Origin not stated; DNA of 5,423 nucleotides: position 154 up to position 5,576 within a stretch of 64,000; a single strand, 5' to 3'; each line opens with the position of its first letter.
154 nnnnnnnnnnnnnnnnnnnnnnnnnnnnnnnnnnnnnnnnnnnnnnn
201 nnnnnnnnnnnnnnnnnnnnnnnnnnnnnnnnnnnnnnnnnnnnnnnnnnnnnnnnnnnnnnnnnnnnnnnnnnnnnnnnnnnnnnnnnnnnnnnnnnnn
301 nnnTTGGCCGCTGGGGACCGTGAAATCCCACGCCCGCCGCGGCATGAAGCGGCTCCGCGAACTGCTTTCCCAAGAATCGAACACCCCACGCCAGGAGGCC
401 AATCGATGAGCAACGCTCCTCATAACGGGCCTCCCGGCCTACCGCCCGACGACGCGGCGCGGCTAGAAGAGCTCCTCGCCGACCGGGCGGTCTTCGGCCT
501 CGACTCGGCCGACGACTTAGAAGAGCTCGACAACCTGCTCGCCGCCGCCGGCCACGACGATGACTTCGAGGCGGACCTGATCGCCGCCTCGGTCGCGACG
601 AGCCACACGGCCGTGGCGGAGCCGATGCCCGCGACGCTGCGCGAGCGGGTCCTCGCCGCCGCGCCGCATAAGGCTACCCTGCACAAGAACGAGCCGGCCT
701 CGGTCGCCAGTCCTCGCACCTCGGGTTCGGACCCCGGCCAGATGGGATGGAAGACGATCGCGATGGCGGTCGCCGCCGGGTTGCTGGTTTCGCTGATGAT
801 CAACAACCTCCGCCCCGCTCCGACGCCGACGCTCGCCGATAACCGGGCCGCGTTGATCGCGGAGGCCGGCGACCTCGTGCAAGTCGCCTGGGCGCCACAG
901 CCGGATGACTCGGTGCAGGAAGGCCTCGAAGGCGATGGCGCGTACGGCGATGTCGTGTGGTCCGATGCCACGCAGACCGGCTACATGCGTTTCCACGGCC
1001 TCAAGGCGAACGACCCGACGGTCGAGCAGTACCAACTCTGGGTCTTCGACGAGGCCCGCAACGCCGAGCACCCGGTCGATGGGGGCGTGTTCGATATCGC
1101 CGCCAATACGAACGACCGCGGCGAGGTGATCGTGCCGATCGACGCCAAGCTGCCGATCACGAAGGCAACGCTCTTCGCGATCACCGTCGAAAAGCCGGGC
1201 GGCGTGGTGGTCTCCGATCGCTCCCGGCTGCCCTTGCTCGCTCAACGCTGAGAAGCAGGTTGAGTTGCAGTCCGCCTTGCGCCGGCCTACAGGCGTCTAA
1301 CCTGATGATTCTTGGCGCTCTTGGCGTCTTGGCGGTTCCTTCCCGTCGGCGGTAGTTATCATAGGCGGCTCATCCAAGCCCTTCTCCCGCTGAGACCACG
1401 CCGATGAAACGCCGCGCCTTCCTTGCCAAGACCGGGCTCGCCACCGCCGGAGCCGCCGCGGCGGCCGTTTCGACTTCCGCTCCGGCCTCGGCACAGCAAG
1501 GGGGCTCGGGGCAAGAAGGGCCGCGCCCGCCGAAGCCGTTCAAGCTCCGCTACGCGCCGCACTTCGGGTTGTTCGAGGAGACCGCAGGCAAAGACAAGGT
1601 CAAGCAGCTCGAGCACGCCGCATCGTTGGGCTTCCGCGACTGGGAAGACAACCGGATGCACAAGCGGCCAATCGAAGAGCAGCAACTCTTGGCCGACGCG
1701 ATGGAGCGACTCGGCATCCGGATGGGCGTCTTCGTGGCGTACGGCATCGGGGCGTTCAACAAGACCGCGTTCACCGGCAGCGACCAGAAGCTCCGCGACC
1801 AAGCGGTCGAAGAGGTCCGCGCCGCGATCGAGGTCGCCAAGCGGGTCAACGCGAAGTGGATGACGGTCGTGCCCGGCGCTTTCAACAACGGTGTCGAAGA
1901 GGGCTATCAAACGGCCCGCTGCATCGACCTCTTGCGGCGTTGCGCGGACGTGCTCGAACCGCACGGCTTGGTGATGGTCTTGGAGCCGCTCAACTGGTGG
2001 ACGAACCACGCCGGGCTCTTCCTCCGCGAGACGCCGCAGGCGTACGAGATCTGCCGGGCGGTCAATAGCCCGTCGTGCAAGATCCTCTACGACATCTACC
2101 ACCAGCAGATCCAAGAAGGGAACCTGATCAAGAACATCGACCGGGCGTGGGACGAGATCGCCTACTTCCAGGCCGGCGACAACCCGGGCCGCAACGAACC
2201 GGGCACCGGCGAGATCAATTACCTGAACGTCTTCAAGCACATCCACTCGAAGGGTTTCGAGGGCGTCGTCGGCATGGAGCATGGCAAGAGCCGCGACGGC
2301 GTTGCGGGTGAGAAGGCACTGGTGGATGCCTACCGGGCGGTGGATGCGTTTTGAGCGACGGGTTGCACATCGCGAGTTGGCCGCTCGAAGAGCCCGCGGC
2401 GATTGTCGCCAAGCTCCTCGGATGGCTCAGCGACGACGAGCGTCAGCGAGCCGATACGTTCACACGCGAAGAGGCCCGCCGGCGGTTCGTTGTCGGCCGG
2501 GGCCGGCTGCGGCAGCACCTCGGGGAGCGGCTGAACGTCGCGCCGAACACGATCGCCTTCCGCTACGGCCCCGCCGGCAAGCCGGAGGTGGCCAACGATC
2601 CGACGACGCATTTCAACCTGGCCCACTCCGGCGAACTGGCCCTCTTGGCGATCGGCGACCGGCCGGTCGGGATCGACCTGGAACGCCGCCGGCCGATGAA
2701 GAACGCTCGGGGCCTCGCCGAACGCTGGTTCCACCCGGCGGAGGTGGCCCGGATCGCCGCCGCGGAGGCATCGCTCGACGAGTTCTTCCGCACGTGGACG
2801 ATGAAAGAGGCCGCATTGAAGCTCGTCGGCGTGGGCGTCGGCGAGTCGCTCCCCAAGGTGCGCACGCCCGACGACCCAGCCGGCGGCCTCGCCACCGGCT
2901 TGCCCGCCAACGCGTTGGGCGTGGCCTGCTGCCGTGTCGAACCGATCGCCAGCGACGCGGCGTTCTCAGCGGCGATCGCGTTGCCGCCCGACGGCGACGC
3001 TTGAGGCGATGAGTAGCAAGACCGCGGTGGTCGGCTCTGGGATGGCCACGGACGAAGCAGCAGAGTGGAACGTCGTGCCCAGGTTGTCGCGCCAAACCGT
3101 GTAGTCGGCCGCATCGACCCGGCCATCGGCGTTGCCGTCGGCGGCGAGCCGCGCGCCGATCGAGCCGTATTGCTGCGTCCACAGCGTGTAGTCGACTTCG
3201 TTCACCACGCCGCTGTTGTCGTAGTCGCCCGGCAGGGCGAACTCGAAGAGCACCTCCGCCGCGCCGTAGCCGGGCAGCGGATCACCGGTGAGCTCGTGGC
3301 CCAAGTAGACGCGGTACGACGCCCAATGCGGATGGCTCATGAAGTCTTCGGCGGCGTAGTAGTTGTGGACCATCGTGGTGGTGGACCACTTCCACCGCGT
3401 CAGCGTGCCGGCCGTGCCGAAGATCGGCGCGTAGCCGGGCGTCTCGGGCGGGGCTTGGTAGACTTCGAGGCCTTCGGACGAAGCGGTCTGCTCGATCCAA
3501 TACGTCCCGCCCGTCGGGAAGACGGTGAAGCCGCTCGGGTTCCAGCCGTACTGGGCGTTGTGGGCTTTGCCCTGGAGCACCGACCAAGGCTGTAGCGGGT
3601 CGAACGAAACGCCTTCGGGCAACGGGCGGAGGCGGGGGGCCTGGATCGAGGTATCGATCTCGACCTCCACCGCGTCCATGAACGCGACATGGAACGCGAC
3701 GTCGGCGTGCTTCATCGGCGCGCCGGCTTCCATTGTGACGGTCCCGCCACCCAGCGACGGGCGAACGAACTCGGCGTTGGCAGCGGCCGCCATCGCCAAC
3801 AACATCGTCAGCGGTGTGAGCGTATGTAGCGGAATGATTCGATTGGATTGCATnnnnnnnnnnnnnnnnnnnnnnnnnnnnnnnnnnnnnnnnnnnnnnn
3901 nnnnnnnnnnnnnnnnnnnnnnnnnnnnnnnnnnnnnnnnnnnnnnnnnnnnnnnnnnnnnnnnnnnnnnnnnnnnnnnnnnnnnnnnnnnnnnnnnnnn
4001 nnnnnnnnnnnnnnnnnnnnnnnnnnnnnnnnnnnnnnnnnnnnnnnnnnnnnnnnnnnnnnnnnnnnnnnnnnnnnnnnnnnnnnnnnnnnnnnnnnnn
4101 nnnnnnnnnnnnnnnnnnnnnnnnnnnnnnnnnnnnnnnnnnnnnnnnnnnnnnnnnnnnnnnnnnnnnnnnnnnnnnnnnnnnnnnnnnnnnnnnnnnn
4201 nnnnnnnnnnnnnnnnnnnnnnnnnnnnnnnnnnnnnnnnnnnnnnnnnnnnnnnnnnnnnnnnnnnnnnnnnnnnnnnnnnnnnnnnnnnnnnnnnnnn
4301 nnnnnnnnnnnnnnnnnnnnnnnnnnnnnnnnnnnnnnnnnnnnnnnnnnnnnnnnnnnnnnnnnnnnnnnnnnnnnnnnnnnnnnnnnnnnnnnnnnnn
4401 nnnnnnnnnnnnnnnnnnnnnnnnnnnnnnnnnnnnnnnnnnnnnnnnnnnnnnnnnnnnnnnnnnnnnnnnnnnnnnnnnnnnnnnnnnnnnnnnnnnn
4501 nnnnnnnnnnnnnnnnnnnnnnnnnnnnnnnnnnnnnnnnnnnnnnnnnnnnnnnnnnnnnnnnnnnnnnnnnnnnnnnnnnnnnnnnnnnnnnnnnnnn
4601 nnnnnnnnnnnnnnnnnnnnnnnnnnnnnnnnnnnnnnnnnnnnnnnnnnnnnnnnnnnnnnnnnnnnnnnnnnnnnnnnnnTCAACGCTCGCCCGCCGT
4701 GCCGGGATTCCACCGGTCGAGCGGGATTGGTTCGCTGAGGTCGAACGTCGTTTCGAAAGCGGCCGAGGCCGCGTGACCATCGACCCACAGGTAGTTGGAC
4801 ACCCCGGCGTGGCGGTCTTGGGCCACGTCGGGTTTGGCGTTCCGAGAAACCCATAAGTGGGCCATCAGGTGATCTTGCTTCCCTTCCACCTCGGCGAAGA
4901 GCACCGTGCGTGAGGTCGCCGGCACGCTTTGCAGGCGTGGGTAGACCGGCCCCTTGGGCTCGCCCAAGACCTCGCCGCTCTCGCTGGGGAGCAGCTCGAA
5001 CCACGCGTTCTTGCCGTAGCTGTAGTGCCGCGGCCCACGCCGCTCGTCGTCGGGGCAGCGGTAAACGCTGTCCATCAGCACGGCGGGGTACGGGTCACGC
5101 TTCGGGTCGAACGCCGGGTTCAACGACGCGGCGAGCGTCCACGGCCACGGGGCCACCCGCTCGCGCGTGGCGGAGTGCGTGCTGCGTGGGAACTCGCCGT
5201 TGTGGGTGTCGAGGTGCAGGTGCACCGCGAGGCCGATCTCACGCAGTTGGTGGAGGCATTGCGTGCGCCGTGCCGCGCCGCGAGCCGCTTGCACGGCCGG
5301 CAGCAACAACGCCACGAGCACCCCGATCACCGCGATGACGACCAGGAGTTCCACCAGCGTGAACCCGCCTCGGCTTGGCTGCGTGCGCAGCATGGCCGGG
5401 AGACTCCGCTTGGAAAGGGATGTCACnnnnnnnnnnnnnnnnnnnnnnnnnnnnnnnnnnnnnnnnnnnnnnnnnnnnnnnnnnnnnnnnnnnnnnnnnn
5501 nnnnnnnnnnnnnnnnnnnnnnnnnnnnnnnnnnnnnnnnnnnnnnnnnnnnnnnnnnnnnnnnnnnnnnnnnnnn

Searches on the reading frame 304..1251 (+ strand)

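Call 79: search_protein_families(library=pfam, proteins=[window:304-1251:+], max_evalue=0.001)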
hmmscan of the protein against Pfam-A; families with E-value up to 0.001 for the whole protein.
window:304-1251:+ (315 aa): 1 family
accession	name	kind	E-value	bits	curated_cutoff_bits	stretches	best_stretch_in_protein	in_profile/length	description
PF10099.14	RskA_C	-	1.2e-10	42.2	29.4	1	154-301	3-126/135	Anti-sigma-K factor rskA, C-terminal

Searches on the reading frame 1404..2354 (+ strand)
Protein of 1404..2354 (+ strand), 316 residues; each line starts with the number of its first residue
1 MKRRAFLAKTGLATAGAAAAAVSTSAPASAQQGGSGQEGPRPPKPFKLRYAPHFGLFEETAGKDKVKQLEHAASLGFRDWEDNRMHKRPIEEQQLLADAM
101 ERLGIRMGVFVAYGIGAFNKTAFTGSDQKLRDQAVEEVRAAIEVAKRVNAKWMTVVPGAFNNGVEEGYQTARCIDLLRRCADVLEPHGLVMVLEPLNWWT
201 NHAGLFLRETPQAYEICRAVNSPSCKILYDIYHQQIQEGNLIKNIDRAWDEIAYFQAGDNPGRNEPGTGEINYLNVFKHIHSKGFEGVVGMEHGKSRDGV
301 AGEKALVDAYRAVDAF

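Call 79: search_protein_families(library=pfam, proteins=[window:1404-2354:+], max_evalue=0.001)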
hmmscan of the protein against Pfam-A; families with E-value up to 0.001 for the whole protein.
window:1404-2354:+ (316 aa): 1 family
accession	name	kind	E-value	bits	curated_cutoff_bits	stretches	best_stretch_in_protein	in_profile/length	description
PF01261.30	AP_endonuc_2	-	7.1e-37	127.9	31.1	1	70-301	2-234/249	Xylose isomerase-like TIM barrel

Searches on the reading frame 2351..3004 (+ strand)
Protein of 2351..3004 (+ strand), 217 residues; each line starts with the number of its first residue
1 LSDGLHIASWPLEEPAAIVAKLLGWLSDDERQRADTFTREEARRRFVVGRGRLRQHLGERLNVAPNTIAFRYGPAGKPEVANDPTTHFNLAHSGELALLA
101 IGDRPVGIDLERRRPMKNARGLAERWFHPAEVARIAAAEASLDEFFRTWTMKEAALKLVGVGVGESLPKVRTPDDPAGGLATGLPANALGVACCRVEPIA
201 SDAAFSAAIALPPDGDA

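Call 79: search_protein_families(library=pfam, proteins=[window:2351-3004:+], max_evalue=0.001)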
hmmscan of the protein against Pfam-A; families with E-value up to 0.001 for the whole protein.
window:2351-3004:+ (217 aa): 2 families
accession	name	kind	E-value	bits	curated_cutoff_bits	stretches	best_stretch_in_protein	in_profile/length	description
PF01648.25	ACPS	-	2.9e-15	56.7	25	1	105-181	1-85/111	4'-phosphopantetheinyl transferase superfamily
PF22624.1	AASDHPPT_N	-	1.5e-07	32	27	1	23-100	14-96/100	4'-phosphopantetheinyl transferase, N-terminal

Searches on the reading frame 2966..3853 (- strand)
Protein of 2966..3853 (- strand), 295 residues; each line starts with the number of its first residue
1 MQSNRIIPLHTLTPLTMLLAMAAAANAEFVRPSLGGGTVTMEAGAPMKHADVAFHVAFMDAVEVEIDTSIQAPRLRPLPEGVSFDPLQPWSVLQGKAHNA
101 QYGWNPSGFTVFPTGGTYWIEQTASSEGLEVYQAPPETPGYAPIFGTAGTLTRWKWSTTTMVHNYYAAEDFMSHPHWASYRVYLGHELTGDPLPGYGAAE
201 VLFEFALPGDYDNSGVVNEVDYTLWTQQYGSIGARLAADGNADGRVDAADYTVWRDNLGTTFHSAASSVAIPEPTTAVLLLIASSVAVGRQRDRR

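Call 79: search_protein_families(library=pfam, proteins=[window:2966-3853:-], max_evalue=0.001)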
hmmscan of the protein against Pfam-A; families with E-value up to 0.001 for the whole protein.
window:2966-3853:- (295 aa): 1 family
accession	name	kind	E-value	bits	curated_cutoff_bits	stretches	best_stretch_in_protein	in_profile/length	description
PF00404.24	Dockerin_1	-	5.2e-05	23.8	22.9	1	208-252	1-50/57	Dockerin type I domain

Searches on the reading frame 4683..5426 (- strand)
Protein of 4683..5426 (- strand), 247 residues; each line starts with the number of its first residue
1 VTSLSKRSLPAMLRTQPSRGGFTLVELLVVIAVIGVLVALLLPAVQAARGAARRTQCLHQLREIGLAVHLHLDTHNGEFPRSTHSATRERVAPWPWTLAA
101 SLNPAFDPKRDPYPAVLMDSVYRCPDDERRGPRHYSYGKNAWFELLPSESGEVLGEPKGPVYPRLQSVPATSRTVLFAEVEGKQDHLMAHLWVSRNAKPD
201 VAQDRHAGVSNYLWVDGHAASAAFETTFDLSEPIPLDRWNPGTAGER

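Call 79: search_protein_families(library=pfam, proteins=[window:4683-5426:-], max_evalue=0.001)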
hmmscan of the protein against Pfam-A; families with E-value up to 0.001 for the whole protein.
window:4683-5426:- (247 aa): 2 families
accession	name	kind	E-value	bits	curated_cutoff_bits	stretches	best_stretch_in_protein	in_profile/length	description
PF07596.16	SBP_bac_10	-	1.1e-09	39.2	23.3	1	46-97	1-53/268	Protein of unknown function (DUF1559)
PF07963.17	N_methyl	-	5.1e-07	29.5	21.2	1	19-42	4-27/27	Prokaryotic N-terminal methylation motif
